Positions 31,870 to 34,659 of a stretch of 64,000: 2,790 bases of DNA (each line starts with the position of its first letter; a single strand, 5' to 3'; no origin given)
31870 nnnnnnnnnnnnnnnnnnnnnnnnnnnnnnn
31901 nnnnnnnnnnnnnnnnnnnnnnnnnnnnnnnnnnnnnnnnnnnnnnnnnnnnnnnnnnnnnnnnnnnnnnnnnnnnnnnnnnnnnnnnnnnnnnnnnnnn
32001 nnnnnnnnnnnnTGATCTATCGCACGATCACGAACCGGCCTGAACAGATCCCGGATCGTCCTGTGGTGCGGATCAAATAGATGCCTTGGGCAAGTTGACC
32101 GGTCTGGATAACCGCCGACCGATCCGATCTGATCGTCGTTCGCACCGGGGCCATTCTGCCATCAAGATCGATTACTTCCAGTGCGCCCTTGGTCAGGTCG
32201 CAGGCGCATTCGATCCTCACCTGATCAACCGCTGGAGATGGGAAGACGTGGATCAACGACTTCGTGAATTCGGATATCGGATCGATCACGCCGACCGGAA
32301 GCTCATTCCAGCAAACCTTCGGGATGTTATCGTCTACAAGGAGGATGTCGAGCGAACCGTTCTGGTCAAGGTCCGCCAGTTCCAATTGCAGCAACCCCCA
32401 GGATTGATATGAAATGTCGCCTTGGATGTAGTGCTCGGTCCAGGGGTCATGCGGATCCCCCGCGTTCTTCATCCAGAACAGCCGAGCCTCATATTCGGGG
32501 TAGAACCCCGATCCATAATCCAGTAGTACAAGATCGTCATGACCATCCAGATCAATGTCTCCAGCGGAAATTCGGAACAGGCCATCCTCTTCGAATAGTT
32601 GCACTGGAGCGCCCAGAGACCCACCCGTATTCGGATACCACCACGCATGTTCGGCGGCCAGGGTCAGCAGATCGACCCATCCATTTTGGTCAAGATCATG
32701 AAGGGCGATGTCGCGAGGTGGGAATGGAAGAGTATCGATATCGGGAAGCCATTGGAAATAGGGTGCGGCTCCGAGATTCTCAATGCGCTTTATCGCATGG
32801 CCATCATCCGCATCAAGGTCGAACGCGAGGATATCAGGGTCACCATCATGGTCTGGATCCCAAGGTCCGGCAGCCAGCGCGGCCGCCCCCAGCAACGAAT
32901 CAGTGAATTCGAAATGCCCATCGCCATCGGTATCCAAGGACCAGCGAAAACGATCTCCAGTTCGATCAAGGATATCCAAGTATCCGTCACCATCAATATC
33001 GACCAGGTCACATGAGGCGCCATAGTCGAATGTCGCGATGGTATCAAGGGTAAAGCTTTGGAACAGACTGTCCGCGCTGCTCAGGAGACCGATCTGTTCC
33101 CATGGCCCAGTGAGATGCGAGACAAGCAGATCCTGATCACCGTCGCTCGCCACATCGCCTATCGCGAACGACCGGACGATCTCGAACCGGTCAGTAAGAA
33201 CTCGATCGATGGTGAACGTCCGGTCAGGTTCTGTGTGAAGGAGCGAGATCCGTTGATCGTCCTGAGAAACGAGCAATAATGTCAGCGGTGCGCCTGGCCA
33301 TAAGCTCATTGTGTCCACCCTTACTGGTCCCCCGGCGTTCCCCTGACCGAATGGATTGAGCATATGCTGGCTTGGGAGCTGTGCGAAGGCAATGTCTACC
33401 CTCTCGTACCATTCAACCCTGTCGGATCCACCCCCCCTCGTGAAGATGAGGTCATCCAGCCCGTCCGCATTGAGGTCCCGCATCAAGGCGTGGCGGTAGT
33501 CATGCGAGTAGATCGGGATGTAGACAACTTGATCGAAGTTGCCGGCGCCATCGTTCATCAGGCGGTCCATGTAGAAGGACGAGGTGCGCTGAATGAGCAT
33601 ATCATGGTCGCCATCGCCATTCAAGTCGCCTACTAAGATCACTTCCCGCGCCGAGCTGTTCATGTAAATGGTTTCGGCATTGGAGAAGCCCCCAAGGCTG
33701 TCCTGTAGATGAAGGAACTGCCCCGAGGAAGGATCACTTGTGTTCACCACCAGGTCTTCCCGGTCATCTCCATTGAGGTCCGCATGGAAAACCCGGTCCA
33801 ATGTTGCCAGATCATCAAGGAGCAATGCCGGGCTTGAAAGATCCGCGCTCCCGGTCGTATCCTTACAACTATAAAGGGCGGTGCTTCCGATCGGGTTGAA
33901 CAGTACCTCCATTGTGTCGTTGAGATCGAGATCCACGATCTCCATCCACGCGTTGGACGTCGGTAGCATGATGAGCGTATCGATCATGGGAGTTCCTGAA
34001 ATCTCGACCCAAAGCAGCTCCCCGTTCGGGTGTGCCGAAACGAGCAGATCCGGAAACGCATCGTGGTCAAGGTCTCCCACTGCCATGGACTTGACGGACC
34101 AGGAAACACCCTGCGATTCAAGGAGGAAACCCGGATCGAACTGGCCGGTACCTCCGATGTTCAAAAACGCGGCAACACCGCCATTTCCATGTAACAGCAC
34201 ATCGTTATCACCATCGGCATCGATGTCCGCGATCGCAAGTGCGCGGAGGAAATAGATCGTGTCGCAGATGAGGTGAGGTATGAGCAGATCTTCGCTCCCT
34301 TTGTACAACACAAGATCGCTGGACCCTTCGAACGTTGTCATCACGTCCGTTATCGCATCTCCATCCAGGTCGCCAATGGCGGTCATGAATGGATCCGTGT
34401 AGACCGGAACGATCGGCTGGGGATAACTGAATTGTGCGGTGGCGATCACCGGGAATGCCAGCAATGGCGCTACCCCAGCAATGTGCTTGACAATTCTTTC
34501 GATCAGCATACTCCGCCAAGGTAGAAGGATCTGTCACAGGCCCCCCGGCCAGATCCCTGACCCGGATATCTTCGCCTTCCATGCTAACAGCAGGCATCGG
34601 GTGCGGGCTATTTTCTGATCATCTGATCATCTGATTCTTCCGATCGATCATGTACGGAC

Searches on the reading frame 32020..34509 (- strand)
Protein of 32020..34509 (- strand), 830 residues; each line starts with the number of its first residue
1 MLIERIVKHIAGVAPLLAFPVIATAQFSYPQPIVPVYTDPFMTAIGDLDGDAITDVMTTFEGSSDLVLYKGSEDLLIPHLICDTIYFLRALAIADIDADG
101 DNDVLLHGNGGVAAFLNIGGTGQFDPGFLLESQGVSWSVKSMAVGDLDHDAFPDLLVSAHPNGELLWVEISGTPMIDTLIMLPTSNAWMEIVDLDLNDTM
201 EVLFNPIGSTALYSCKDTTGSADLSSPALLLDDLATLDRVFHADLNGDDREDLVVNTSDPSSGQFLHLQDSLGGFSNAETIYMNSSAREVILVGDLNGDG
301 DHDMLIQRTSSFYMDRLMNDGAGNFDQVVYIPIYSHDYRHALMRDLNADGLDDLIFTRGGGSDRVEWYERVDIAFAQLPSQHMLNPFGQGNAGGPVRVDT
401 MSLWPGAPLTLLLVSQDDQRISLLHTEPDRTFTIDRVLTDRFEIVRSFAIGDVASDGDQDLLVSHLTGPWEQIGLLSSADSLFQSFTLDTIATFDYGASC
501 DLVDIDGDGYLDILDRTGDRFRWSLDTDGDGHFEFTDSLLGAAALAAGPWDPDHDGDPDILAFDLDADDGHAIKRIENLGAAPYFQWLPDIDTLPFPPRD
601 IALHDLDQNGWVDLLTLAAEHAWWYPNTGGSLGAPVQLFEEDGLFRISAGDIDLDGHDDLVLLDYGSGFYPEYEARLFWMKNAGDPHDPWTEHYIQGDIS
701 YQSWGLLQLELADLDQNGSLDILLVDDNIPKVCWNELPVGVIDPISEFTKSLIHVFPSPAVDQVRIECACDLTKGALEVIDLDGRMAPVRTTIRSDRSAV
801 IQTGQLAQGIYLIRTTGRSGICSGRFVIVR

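Call 4: search_protein_families(library=pfam, proteins=[window:32020-34509:-], max_evalue=0.1)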
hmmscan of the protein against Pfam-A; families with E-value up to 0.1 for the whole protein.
window:32020-34509:- (830 aa): 4 families
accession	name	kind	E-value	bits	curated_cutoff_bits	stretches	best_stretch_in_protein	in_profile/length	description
PF13517.12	FG-GAP_3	-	6.4e-37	126.4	26.9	6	95-157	1-61/61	FG-GAP-like repeat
PF01839.29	FG-GAP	-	3.2e-14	52.8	22.1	2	141-159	4-22/37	FG-GAP repeat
PF16743.10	PliI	-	2e-06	28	27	0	238-268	60-90/123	Periplasmic lysozyme inhibitor of I-type lysozyme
PF18962.6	Por_Secre_tail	-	3.7e-05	24.4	27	1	755-821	1-68/75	Secretion system C-terminal sorting domain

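Call 5: search_protein_families(library=ncbifam, proteins=[window:32020-34509:-], max_evalue=0.1)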
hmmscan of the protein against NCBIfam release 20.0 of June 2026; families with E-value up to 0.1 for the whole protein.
window:32020-34509:- (830 aa): 4 families
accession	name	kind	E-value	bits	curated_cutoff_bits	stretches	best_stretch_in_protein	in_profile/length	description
NF038113.1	T9SSA_dep_M36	equivalog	1e-05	23.9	885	1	746-819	786-859/869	T9SS-dependent M36 family metallopeptidase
TIGR04183.1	Por_Secre_tail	domain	0.00029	20.8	23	1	755-828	1-71/72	T9SS type A sorting domain-containing protein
NF052323.1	T9SSA_dep_M6i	equivalog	0.00038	18.5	600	0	182-262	782-861/1043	T9SS-dependent M6-like inactivated metalloprotease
NF006134.1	PRK08279.1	equivalog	0.062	11.8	625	1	498-523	447-472/605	long-chain-acyl-CoA synthetase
